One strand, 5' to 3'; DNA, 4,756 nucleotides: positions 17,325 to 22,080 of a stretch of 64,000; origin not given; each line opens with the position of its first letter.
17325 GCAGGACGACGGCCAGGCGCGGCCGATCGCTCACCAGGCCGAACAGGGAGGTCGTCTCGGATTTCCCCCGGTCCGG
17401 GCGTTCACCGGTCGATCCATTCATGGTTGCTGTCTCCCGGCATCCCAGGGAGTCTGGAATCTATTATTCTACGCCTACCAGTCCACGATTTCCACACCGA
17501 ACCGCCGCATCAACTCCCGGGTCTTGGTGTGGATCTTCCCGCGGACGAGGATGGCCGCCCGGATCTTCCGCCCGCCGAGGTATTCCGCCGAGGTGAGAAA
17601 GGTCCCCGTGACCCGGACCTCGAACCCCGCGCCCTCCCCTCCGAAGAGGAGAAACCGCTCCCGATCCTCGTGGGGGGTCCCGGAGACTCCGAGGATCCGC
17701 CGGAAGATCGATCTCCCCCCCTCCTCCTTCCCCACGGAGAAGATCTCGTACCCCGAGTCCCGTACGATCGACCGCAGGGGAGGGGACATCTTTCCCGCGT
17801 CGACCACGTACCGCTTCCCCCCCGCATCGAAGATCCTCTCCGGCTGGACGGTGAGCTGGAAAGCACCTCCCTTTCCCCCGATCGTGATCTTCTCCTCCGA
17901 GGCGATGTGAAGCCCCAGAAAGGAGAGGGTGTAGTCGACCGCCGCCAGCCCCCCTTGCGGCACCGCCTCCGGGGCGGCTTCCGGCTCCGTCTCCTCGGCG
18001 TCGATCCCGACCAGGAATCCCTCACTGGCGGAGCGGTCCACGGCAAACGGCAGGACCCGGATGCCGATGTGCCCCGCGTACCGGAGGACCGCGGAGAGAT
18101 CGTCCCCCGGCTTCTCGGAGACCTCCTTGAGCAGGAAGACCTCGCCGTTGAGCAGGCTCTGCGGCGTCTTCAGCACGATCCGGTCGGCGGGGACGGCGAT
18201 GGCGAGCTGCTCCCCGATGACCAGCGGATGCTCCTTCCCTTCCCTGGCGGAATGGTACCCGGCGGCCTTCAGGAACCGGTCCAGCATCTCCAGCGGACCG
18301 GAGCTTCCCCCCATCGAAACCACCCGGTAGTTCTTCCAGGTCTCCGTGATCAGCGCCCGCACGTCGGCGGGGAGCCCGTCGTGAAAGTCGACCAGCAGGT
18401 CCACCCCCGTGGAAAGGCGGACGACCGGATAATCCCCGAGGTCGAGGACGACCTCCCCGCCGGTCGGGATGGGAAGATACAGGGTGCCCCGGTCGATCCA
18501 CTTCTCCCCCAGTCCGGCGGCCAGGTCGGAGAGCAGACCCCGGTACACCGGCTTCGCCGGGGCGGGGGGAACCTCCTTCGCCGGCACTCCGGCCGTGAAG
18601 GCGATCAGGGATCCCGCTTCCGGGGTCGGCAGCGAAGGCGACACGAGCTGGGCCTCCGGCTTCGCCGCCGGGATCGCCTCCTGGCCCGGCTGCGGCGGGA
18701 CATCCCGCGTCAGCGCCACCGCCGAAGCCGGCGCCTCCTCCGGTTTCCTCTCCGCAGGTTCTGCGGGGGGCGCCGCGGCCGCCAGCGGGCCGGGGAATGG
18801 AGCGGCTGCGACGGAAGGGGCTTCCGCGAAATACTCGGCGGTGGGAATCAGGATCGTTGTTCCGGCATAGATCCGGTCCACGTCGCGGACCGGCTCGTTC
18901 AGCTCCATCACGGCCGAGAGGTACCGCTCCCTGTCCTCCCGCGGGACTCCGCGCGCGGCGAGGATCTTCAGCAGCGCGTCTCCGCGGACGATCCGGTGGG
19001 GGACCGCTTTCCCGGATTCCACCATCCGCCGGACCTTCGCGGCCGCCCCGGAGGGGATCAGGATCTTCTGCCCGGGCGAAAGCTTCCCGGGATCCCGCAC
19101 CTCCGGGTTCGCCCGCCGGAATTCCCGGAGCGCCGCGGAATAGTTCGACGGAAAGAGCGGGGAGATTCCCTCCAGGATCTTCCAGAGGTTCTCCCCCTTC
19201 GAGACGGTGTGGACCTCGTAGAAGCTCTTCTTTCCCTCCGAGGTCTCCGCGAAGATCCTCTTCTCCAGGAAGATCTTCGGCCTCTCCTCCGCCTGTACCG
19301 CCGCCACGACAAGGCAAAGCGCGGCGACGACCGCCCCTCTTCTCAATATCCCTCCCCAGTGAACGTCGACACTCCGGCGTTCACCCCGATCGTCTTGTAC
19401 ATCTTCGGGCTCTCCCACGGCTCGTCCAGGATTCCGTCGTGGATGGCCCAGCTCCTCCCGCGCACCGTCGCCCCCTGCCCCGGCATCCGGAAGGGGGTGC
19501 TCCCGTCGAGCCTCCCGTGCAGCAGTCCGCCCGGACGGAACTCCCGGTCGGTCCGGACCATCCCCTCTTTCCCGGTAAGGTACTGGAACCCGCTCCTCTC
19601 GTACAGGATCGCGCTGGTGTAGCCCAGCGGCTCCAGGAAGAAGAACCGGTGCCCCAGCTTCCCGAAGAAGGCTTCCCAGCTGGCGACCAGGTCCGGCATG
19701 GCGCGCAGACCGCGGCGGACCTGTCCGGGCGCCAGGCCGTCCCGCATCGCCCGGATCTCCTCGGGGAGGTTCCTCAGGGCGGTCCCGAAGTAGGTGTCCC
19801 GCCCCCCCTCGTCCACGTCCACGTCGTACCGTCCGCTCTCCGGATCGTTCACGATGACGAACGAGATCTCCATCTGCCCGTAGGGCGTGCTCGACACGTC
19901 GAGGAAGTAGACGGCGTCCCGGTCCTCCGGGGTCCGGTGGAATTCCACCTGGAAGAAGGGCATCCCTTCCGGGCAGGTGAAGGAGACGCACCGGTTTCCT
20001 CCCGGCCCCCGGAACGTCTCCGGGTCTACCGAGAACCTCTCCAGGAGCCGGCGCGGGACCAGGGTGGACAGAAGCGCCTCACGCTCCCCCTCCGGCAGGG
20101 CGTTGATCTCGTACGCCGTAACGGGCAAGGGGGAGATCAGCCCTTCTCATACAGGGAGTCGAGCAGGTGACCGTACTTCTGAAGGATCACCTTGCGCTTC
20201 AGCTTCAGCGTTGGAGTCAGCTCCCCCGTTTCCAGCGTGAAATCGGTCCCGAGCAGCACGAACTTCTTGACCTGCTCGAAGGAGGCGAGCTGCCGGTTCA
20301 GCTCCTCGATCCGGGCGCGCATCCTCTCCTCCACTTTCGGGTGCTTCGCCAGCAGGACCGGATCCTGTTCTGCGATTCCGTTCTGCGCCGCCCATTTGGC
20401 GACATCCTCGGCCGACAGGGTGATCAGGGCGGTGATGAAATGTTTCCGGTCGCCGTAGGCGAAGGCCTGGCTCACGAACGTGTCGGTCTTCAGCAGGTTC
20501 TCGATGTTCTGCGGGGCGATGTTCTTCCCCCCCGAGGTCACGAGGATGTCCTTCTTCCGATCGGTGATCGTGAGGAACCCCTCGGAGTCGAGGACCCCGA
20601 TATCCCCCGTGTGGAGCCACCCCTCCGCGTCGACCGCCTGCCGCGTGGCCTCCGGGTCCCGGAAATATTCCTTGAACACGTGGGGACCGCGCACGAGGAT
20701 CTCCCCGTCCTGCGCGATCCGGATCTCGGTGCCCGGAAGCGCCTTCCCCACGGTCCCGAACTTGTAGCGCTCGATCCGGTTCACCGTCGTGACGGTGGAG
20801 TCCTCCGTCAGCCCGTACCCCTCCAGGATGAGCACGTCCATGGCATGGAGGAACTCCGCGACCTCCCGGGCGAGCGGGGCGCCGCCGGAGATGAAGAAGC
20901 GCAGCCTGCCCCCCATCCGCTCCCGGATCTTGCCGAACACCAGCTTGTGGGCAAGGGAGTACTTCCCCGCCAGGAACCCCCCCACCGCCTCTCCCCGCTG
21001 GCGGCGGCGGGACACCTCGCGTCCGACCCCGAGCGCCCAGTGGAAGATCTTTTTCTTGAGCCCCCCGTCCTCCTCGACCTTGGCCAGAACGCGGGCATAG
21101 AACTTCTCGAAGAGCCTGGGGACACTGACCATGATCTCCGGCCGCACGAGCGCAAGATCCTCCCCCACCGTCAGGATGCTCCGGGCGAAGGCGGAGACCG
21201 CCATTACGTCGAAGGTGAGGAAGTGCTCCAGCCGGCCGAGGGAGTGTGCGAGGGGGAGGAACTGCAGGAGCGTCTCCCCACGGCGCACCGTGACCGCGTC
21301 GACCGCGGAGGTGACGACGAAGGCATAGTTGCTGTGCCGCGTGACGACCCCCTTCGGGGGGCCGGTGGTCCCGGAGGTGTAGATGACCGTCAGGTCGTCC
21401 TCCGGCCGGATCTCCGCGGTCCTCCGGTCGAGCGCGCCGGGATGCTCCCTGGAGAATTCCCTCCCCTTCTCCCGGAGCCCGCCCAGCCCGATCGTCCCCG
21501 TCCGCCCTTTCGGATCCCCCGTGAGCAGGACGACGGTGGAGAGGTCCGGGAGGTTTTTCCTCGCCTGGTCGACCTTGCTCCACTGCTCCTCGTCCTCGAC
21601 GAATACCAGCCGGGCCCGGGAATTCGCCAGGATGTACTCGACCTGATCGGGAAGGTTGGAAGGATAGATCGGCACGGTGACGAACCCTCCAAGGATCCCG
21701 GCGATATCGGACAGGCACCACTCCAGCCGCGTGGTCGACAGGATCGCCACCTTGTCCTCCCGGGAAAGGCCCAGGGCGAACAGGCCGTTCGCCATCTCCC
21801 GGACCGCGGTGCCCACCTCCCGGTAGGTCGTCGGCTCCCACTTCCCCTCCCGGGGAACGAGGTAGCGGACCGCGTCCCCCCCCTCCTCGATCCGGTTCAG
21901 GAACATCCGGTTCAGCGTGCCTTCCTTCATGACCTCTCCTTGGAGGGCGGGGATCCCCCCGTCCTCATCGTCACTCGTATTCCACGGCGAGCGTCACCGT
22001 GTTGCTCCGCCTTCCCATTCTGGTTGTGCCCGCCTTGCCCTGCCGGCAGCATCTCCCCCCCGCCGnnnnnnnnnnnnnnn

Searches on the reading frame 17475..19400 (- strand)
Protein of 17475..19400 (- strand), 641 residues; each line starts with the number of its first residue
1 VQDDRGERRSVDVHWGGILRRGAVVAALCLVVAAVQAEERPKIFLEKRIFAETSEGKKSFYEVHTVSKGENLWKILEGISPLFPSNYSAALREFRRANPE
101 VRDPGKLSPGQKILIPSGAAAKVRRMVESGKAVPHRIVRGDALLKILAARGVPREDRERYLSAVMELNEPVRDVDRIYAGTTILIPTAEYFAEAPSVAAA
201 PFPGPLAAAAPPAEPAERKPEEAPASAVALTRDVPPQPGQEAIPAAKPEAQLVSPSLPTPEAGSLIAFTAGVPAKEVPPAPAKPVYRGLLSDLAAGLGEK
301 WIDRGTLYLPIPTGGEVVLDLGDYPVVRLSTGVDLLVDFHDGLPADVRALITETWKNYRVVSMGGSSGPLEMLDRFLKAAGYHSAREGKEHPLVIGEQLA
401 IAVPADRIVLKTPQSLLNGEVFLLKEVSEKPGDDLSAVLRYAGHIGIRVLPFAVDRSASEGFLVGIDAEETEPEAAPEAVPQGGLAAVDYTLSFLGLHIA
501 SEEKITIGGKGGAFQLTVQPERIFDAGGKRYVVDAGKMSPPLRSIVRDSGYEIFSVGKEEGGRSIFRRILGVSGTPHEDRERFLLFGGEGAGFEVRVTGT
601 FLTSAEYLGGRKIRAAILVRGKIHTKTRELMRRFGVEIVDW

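Call 3: search_protein_families(library=pfam, proteins=[window:17475-19400:-], max_evalue=0.01)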
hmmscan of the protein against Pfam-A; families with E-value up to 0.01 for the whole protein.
window:17475-19400:- (641 aa): 1 family
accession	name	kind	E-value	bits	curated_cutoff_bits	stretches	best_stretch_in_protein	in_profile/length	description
PF01476.26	LysM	-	1.4e-06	28.6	20.9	1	64-116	1-43/43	LysM domain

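Call 4: search_protein_families(library=ncbifam, proteins=[window:17475-19400:-], max_evalue=0.01)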
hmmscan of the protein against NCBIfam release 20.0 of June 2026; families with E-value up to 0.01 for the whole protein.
window:17475-19400:- (641 aa): 3 families
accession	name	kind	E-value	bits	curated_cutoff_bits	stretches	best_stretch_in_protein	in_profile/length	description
TIGR02899.1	spore_safA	subfamily_domain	3e-08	33.5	67.85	1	66-117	1-44/44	SafA/ExsA family spore coat assembly protein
NF008399.0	PRK11198.1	equivalog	1e-06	29.2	134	1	60-117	94-147/149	peptidoglycan-binding protein LysM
NF010723.1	PRK14125.1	equivalog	0.00025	20.9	60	0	52-116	23-85/87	cell division suppressor protein YneA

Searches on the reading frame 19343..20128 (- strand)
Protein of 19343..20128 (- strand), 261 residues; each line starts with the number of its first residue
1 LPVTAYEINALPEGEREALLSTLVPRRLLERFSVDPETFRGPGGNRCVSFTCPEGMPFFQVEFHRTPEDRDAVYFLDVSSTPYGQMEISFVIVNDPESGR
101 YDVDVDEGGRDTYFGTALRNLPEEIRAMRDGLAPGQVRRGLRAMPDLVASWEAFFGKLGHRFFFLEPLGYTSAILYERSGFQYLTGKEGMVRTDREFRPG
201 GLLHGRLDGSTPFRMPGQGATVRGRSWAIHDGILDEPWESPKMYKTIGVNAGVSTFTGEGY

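Call 3: search_protein_families(library=pfam, proteins=[window:19343-20128:-], max_evalue=0.01)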
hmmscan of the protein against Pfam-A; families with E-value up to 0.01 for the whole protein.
window:19343-20128:- (261 aa): 0 families

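Call 4: search_protein_families(library=ncbifam, proteins=[window:19343-20128:-], max_evalue=0.01)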
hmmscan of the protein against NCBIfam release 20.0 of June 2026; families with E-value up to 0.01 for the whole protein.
window:19343-20128:- (261 aa): 0 families

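Call 43: find_homologous_proteins(query=window:19343-20128:-, max_evalue=0.001)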
Query window:19343-20128:- (261 aa): 4703 proteins with E <= 0.001 among 6480 candidates; the best 120 are listed.
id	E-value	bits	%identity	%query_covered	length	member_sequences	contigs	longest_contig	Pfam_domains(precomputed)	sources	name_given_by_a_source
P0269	7.0e-157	539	90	100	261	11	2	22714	-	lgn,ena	-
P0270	3.6e-142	491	81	100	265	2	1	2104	-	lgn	-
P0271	7.7e-141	487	80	100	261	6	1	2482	-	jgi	-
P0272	3.0e-140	485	80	100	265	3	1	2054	-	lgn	-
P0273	5.1e-139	481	80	100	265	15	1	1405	-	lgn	-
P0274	7.4e-139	480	80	100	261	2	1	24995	-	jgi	-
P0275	7.9e-139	480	80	100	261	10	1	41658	-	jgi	-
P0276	2.4e-138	478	80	100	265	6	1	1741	-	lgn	-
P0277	1.0e-135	470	79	100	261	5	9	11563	-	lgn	-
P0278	1.8e-135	469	77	100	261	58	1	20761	-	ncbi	ncbi:MAG: hypothetical protein ACXW4G_05255 [Candidatus Deferrimicrobiaceae bacterium]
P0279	3.7e-135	468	75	100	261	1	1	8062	-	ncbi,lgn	-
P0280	2.4e-132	459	74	100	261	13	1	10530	-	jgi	jgi:hypothetical protein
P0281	4.5e-132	458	74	100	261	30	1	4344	-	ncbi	ncbi:MAG: hypothetical protein ACM3NF_11140 [Gemmatimonadota bacterium]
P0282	7.8e-132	457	75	100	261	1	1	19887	-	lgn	-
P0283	3.3e-130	452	75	100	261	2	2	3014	-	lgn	-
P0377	1.1e-104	368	62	100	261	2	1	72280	-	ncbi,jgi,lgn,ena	-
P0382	7.0e-100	352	65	90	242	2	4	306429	-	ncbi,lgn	-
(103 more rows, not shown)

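Call 44: find_encoding_contigs(protein=P0382, flank=8000, max_places=2)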
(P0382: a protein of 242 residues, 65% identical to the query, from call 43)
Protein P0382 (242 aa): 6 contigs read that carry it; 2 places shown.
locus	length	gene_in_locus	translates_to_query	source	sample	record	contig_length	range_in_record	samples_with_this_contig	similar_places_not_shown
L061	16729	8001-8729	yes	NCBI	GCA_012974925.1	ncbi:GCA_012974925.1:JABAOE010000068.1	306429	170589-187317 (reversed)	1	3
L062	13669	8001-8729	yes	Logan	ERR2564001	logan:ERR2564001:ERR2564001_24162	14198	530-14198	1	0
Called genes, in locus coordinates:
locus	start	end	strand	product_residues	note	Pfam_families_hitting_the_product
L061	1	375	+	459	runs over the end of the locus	PF00860:Xan_ur_permease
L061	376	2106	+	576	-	PF01979:Amidohydro_1, PF07969:Amidohydro_3 (weak), PF13382:Adenine_deam_C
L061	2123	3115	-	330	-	-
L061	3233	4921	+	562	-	PF05157:MshEN, PF00437:T2SSE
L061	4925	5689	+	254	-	PF09699:Paired_CXXCH_1 (faint), PF14522:Cytochrome_C7 (faint)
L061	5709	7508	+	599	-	PF00501:AMP-binding, PF23562:AMP-binding_C_3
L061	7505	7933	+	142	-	PF01980:TrmO_N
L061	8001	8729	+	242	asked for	-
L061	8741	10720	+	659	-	PF01476:LysM (faint)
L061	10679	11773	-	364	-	-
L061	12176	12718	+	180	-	-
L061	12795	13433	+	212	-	PF00571:CBS, PF22190:TTHA0829-like_ACT (weak), PF01842:ACT (faint)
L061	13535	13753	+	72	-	PF01106:NifU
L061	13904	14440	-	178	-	PF00578:AhpC-TSA, PF08534:Redoxin, PF13098:Thioredoxin_2 (weak), PF00085:Thioredoxin (weak), PF13905:Thioredoxin_8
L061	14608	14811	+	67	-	PF02915:Rubrerythrin (weak)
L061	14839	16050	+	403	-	PF00266:Aminotran_5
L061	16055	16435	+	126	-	PF01592:NifU_N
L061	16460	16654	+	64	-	PF09537:DUF2383 (weak), PF02915:Rubrerythrin (weak)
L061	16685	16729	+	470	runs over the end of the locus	PF01406:tRNA-synt_1e, PF09334:tRNA-synt_1g (faint)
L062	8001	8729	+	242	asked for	-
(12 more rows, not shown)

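Call 45: find_encoding_contigs(protein=P0377, flank=8000, max_places=2)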
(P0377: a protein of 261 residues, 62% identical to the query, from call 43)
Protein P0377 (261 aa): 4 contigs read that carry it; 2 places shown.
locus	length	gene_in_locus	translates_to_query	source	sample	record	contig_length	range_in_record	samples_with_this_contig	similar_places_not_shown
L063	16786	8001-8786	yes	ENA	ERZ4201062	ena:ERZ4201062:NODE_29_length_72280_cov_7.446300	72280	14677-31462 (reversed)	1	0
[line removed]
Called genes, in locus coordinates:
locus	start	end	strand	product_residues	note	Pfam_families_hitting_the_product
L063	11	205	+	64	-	-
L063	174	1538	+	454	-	PF00890:FAD_binding_2 (weak), PF01266:DAO (weak), PF01494:FAD_binding_3 (weak), PF01946:Thi4 (faint), PF03486:HI0933_like (weak), PF07992:Pyr_redox_2 (faint), PF13450:NAD_binding_8 (weak), PF01593:Amino_oxidase (faint), +1 more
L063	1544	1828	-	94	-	-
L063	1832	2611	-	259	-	PF01925:TauE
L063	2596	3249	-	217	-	PF00571:CBS, PF22190:TTHA0829-like_ACT, PF01842:ACT (weak)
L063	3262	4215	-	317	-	PF00850:Hist_deacetyl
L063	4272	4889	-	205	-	PF00881:Nitroreductase, PF14512:TM1586_NiRdase (weak)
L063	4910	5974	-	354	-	-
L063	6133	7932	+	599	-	PF00501:AMP-binding, PF23562:AMP-binding_C_3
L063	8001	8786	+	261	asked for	-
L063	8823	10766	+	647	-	PF01476:LysM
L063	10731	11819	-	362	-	-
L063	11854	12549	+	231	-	-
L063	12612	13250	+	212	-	PF00571:CBS, PF22629:ACT_AHAS_ss (faint), PF00571:CBS, PF22190:TTHA0829-like_ACT, PF01842:ACT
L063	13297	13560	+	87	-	PF01106:NifU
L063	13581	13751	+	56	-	PF00037:Fer4 (weak), PF13237:Fer4_10 (weak), PF14697:Fer4_21 (weak), PF12838:Fer4_7, PF13187:Fer4_9 (weak), PF12797:Fer4_2 (weak), PF00037:Fer4, PF12837:Fer4_6 (weak), +4 more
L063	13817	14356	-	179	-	PF00578:AhpC-TSA, PF08534:Redoxin, PF00085:Thioredoxin (weak), PF13098:Thioredoxin_2 (weak), PF13905:Thioredoxin_8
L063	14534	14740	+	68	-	PF02915:Rubrerythrin (weak)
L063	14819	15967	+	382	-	PF00266:Aminotran_5, PF01212:Beta_elim_lyase (weak)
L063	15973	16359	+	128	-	PF01592:NifU_N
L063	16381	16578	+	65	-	PF09537:DUF2383 (weak), PF02915:Rubrerythrin (weak)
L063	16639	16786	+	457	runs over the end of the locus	PF01406:tRNA-synt_1e, PF09334:tRNA-synt_1g (weak)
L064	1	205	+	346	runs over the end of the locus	PF00288:GHMP_kinases_N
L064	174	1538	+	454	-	-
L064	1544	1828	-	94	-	-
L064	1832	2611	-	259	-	PF01925:TauE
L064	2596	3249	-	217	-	PF00571:CBS, PF22190:TTHA0829-like_ACT, PF01842:ACT (weak)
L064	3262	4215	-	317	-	PF00850:Hist_deacetyl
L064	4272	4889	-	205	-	PF00881:Nitroreductase, PF14512:TM1586_NiRdase (weak)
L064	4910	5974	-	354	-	-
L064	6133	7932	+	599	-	PF00501:AMP-binding, PF23562:AMP-binding_C_3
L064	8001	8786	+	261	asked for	-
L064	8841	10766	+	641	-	PF01476:LysM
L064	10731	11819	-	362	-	-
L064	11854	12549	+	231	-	-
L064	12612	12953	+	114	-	?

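Call 54: predict_structure(alignment_id=A3)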
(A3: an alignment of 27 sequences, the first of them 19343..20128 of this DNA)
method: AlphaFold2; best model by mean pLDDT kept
length: 261 residues; sequences in the alignment: 27
mean_pLDDT: 92.2   pTM: 0.88
mean pLDDT of the five models: 92.2, 86.7, 86.2, 85.8, 82.2
residues with pLDDT >= 90: 215; 70-90: 36; 50-70: 10; < 50: 0
segments of 3 or more residues with pLDDT < 50: none
pLDDT, mean of each block of 10 residues (from residue 1): 90 96 96 95 95 94 92 96 91 93 86 68 94 92 95 96 93 94 95 94 97 95 94 92 96 80 67
secondary structure, 60 per line:
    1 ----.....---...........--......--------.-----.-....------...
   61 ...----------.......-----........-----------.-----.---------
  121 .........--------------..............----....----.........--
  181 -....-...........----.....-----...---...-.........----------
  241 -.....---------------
elements in order: H5-9 H13-23 H26-31 E48-51 E58-63 E74-80 E86-93 H121-129 H144-157 E162-165 H170-178 E182-185 H187-197 H202-206 H222-230 E242-246

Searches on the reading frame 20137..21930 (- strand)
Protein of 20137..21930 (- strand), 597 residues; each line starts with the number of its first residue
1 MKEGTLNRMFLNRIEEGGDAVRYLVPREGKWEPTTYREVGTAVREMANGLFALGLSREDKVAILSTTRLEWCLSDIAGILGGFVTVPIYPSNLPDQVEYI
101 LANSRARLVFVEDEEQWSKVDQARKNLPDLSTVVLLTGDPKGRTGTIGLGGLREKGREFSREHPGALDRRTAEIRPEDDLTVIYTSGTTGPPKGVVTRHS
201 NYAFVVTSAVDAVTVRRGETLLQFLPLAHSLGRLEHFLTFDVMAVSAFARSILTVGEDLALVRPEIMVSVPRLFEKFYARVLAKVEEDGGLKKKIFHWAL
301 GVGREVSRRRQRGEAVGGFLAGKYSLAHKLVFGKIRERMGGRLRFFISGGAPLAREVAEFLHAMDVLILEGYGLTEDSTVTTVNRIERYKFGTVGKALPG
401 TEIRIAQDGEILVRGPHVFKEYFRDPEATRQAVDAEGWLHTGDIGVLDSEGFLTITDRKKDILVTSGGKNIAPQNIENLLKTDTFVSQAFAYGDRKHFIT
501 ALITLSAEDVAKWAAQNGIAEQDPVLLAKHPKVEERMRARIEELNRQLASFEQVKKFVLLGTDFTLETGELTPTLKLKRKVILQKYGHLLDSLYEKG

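Call 3: search_protein_families(library=pfam, proteins=[window:20137-21930:-], max_evalue=0.01)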
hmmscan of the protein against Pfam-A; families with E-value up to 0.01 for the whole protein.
window:20137-21930:- (597 aa): 2 families
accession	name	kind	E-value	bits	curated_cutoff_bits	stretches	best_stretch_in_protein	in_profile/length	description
PF00501.34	AMP-binding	-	2.1e-63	214.9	29.9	1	25-423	16-384/384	AMP-binding enzyme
PF23562.2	AMP-binding_C_3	-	1.7e-09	38.5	20.8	1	461-596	2-122/124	AMP-binding enzyme C-terminal domain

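Call 4: search_protein_families(library=ncbifam, proteins=[window:20137-21930:-], max_evalue=0.01)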
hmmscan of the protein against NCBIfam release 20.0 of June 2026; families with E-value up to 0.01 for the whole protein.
window:20137-21930:- (597 aa): 100 families (the best 25 are shown)
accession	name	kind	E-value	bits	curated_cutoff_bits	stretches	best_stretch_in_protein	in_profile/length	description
NF038343.1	ligase_FadD11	exception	1.3e-119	400.2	950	1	29-596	24-583/585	fatty acid--CoA ligase FadD11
NF004837.0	PRK06187.1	subfamily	2.5e-67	227.3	476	2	341-486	286-448/531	long-chain-fatty-acid--CoA ligase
NF005801.1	PRK07656.1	equivalog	2.5e-62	211.2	657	2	341-489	279-432/500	FadD3 family acyl-CoA ligase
NF041592.1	carboxyl_red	equivalog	5.2e-51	173.4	1300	1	28-595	72-620/1160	carboxylic acid reductase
NF009233.0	PRK12583.1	subfamily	7.9e-49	166.5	832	2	346-488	322-478/558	fatty acid CoA ligase family protein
TIGR01923.1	menE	equivalog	1.1e-47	162.9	330.15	2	342-493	225-381/442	o-succinylbenzoate--CoA ligase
NF005714.0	PRK07529.1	subfamily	3.9e-47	160.9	632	2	342-493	339-508/640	acyl-CoA synthetase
NF005702.0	PRK07514.1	subfamily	4.8e-47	160.5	558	2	338-486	267-426/506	malonyl-CoA synthase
NF002966.0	PRK03640.1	equivalog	5.5e-46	157.2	556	3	337-493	250-415/483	o-succinylbenzoate--CoA ligase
NF006182.0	PRK08316.1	subfamily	1.5e-45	155.7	663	2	402-489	361-446/523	fatty acyl-CoA synthetase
NF004114.0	PRK05605.1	equivalog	1.7e-43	148.8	766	2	343-493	340-502/575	long-chain-fatty-acid--CoA ligase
NF004808.0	PRK06155.1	equivalog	7.5e-43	146.6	722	2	4-230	21-233/542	ATP-dependent acyl-CoA ligase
NF004758.0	PRK06087.1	equivalog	8.8e-41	139.9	736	2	342-486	304-459/548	medium-chain fatty-acid--CoA ligase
NF005307.0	PRK06839.1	equivalog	2.4e-40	138.6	748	2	343-493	266-426/496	o-succinylbenzoate--CoA ligase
NF009232.0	PRK12582.1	subfamily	3.9e-40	137.7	777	2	342-596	347-615/624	acyl-CoA synthetase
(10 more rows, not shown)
